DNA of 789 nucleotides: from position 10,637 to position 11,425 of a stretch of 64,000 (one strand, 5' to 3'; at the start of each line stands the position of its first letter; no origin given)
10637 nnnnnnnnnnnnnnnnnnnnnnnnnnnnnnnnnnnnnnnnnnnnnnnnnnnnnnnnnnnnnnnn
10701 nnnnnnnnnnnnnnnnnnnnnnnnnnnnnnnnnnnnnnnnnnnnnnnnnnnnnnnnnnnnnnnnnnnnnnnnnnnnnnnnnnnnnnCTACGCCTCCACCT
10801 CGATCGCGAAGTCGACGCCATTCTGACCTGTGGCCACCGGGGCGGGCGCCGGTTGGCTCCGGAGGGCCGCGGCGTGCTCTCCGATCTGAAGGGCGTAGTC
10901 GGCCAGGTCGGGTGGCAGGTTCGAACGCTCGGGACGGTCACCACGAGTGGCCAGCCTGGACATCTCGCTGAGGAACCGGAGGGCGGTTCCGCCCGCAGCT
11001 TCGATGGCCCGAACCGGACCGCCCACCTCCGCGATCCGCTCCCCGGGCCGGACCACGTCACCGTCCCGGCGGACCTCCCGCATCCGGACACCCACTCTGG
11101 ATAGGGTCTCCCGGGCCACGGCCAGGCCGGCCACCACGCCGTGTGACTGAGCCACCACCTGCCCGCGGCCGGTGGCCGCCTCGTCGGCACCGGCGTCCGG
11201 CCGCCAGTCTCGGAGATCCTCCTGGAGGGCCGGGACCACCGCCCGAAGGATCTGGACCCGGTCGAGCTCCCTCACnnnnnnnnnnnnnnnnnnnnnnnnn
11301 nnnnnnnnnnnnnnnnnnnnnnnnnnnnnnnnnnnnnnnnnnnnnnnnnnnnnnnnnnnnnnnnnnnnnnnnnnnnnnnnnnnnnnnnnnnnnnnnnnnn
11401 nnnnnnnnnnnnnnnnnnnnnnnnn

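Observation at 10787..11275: N-terminal-domain-only nadC ORF wedged between panC and coaX where mycobacteria have panD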

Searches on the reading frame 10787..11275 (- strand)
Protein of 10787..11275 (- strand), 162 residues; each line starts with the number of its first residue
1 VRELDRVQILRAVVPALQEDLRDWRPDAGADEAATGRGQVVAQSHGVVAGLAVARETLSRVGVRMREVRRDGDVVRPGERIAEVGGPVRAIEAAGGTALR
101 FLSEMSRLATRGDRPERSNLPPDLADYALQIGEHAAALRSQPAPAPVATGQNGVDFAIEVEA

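Call 5: search_protein_families(library=pfam, proteins=[window:10787-11275:-], max_evalue=1)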
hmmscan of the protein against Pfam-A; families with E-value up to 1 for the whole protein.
window:10787-11275:- (162 aa): 1 family
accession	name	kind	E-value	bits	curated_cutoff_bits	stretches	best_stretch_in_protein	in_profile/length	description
PF02749.22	QRPTase_N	-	1e-11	45.3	27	1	33-106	11-82/82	Quinolinate phosphoribosyl transferase, N-terminal domain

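Call 6: search_protein_families(library=ncbifam, proteins=[window:10787-11275:-], max_evalue=1)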
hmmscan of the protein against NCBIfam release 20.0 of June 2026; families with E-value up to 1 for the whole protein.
window:10787-11275:- (162 aa): 1 family
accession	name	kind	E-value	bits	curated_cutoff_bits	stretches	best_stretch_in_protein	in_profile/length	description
TIGR00078.1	nadC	equivalog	1.1e-13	51.1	198.4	1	15-112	4-104/269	carboxylating nicotinate-nucleotide diphosphorylase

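Call 7: find_homologous_proteins(query=window:10790-11275:-, max_evalue=0.001)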
Query window:10790-11275:- (162 aa): 19 proteins with E <= 0.001 among 1094 candidates.
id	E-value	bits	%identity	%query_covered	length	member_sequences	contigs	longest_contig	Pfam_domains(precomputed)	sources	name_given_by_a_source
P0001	1.2e-94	333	100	100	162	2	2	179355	PF02749.23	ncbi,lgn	ncbi:MAG: hypothetical protein ACRDH8_01185 [Actinomycetota bacterium]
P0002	2.2e-76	273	86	99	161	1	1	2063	PF02749.23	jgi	jgi:nicotinate-nucleotide pyrophosphorylase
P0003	7.4e-69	249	80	98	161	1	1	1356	PF02749.23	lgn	-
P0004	2.5e-8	52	42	64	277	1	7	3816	PF02749.23,PF01729.26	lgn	-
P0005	9.0e-8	51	39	68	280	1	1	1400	PF02749.23,PF01729.26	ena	-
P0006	1.1e-7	50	41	63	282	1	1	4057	PF02749.23,PF01729.26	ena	-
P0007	1.2e-7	50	42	63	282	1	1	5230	PF02749.23,PF01729.26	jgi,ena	-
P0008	3.0e-7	49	41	63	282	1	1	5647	PF02749.23,PF01729.26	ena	-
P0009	6.8e-7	48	40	65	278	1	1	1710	PF02749.23,PF01729.26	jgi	jgi:nicotinate-nucleotide pyrophosphorylase (carboxylating)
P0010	2.0e-6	46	42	62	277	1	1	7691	PF02749.23,PF01729.26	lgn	-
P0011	3.1e-6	46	38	68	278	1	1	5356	PF02749.23,PF01729.26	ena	-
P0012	6.6e-6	45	37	64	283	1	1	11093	PF02749.23,PF01729.26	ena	-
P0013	1.2e-5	44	38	64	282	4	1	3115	PF02749.23,PF01729.26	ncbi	ncbi:MAG TPA: carboxylating nicotinate-nucleotide diphosphorylase [Candidatus Binatia bacterium]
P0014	1.4e-5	44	37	64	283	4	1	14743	PF02749.23,PF01729.26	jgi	-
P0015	4.6e-5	42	41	59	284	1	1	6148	PF02749.23,PF01729.26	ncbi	-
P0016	1.8e-4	40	36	64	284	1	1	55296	PF02749.23,PF01729.26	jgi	jgi:nicotinate-nucleotide pyrophosphorylase (carboxylating)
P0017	1.9e-4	40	44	46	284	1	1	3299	PF02749.23,PF01729.26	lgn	-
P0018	2.1e-4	40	41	64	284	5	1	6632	PF02749.23,PF01729.26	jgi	jgi:nicotinate-nucleotide pyrophosphorylase (carboxylating)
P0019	5.7e-4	38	41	64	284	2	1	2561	PF02749.23,PF01729.26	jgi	jgi:nicotinate-nucleotide pyrophosphorylase (carboxylating)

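Call 8: find_encoding_contigs(protein=P0002, flank=10000)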
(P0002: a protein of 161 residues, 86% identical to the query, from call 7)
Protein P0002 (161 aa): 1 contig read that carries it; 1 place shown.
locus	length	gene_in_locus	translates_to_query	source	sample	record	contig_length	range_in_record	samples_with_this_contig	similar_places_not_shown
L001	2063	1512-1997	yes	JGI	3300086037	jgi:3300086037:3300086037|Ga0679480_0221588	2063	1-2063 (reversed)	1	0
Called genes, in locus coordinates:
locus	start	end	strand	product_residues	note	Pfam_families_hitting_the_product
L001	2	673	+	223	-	?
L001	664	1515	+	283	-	PF02569:Pantoate_ligase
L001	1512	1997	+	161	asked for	PF02749:QRPTase_N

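Call 9: find_encoding_contigs(protein=P0003, flank=10000)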
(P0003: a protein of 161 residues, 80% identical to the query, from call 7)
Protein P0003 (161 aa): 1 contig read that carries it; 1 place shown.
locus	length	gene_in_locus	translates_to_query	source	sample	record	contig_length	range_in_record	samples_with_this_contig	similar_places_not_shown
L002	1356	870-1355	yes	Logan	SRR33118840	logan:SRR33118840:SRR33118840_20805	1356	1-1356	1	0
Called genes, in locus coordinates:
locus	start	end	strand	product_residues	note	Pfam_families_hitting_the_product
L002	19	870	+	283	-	PF02569:Pantoate_ligase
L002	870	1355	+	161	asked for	PF02749:QRPTase_N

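Call 10: find_encoding_contigs(protein=P0001, flank=10000)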
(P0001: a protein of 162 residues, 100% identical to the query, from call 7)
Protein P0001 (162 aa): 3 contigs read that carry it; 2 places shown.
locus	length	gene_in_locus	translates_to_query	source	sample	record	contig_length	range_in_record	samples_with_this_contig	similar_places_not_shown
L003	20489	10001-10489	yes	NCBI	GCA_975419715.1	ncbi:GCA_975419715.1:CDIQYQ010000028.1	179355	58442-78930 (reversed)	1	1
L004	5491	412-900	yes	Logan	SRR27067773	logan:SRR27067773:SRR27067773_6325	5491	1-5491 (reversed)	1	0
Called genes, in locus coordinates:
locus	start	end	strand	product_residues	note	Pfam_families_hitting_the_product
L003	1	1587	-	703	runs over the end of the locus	PF14742:GDE_N_bis, PF22422:MGH1-like_GH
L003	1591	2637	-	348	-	PF08240:ADH_N, PF16912:Glu_dehyd_C, PF00107:ADH_zinc_N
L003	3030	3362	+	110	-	-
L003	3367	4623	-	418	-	-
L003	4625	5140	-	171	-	PF04542:Sigma70_r2, PF22233:PhyR_sigma-like (faint), PF08281:Sigma70_r4_2, PF04545:Sigma70_r4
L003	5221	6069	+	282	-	PF00809:Pterin_bind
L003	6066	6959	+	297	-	PF00561:Abhydrolase_1, PF12697:Abhydrolase_6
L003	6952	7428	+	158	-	PF01243:PNPOx_N, PF12900:Pyridox_ox_2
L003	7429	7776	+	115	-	PF02152:FolB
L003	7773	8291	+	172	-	PF01288:HPPK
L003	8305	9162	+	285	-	PF03807:F420_oxidored, PF10727:Rossmann-like, PF10728:DUF2520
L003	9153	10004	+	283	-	PF02569:Pantoate_ligase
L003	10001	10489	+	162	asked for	PF02749:QRPTase_N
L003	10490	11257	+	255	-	PF03309:Pan_kinase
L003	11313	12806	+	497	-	PF01336:tRNA_anti-codon, PF00152:tRNA-synt_2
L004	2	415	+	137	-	?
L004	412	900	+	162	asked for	PF02749:QRPTase_N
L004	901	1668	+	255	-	PF03309:Pan_kinase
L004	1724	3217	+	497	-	PF01336:tRNA_anti-codon, PF00152:tRNA-synt_2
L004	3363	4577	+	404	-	PF13458:Peripla_BP_6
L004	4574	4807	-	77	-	-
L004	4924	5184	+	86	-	-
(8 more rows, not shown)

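Call 38: find_related_loci(query=A3, collection=metagenome_contigs, flank=3000)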
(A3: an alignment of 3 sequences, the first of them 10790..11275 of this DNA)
Query A3 (162 aa) in metagenome_contigs; peptide patterns used: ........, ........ (x = any residue, [..] = any of these).
600 stretches matched a pattern, but none encodes a relative of the query by tblastn (E <= 1e-3).

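Call 40: predict_structure(alignment_id=A6)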
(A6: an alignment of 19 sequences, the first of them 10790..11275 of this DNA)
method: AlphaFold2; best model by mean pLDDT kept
length: 162 residues; sequences in the alignment: 19
mean_pLDDT: 84.5   pTM: 0.82
mean pLDDT of the five models: 84.5, 82.5, 81.9, 81.0, 80.8
residues with pLDDT >= 90: 96; 70-90: 38; 50-70: 17; < 50: 11
segments of 3 or more residues with pLDDT < 50: 144-152
pLDDT, mean of each block of 10 residues (from residue 1): 85 92 74 86 92 96 95 93 93 92 93 73 92 82 44 72 67
secondary structure, 60 per line:
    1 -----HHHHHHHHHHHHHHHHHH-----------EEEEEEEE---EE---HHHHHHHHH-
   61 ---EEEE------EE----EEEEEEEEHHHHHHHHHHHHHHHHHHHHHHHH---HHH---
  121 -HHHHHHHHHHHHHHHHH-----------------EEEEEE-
elements in order: H6-23 E35-42 H51-59 E64-67 E80-87 H88-111 H122-138 E156-161

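Call 44: fold_search(model_id=the predicted structure, library=pdb)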
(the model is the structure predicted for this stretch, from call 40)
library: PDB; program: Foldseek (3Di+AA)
matches with E <= 10: 655; with E <= 0.001: 49
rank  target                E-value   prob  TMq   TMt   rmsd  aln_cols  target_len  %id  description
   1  5hup_F                8.9e-09  1.00  0.70  0.41   4.1       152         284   26  Crystal Structure of NadC from Streptococcus pyogenes (released 2017-01-25)
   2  5hup_A                1.1e-08  1.00  0.72  0.42   3.9       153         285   25  Crystal Structure of NadC from Streptococcus pyogenes (released 2017-01-25)
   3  3paj_A                1.3e-08  1.00  0.66  0.36   3.8       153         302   22  2.00 Angstrom resolution crystal structure of a quinolinate phosphoribosyltransferase from Vibrio cholerae O1 biovar e (released 2010-11-03)
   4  5hup_C                1.7e-08  1.00  0.71  0.42   3.1       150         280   25  Crystal Structure of NadC from Streptococcus pyogenes (released 2017-01-25)
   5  1x1o_A                1.9e-08  1.00  0.69  0.41   2.9       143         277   26  Crystal structure of project ID TT0268 from Thermus thermophilus HB8 (released 2006-04-04)
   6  5huo_E                1.9e-08  1.00  0.73  0.43   2.8       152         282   23  Crystal Structure of NadC Deletion Mutant in C2221 Space Group (released 2017-01-25)
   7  5hup_E                2.2e-08  1.00  0.72  0.43   3.0       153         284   25  Crystal Structure of NadC from Streptococcus pyogenes (released 2017-01-25)
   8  3paj_B                2.2e-08  1.00  0.66  0.37   3.8       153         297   22  2.00 Angstrom resolution crystal structure of a quinolinate phosphoribosyltransferase from Vibrio cholerae O1 biovar e (released 2010-11-03)
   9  5huo_C                2.9e-08  1.00  0.73  0.43   2.9       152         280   24  Crystal Structure of NadC Deletion Mutant in C2221 Space Group (released 2017-01-25)
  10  7xgl_A                3.5e-08  1.00  0.69  0.39   3.1       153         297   31  Quinolinate Phosphoribosyl Transferase (QAPRTase) from Streptomyces pyridomyceticus NRRL B-2517 in Apo form (released 2023-03-22)
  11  7xgl_B                3.9e-08  1.00  0.72  0.40   3.2       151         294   32  Quinolinate Phosphoribosyl Transferase (QAPRTase) from Streptomyces pyridomyceticus NRRL B-2517 in Apo form (released 2023-03-22)
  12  1qpr_A                4.6e-08  1.00  0.67  0.39   3.2       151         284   31  QUINOLINATE PHOSPHORIBOSYLTRANSFERASE (QAPRTASE) FROM MYCOBACTERIUM TUBERCULOSIS IN COMPLEX WITH PHTHALATE AND PRPCP (released 1998-10-21)
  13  5hul_A                4.9e-08  1.00  0.74  0.43   2.8       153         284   24  Crystal Structure of NadC Deletion Mutant in Cubic Space Group (released 2017-01-25)
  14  7xgm_A                5.2e-08  1.00  0.69  0.39   3.1       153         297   31  Quinolinate Phosphoribosyl Transferase (QAPRTase) from Streptomyces pyridomyceticus NRRL B-2517 in complex with Quinol (released 2023-03-22)
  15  1x1o_B                5.5e-08  1.00  0.69  0.42   2.9       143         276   26  Crystal structure of project ID TT0268 from Thermus thermophilus HB8 (released 2006-04-04)
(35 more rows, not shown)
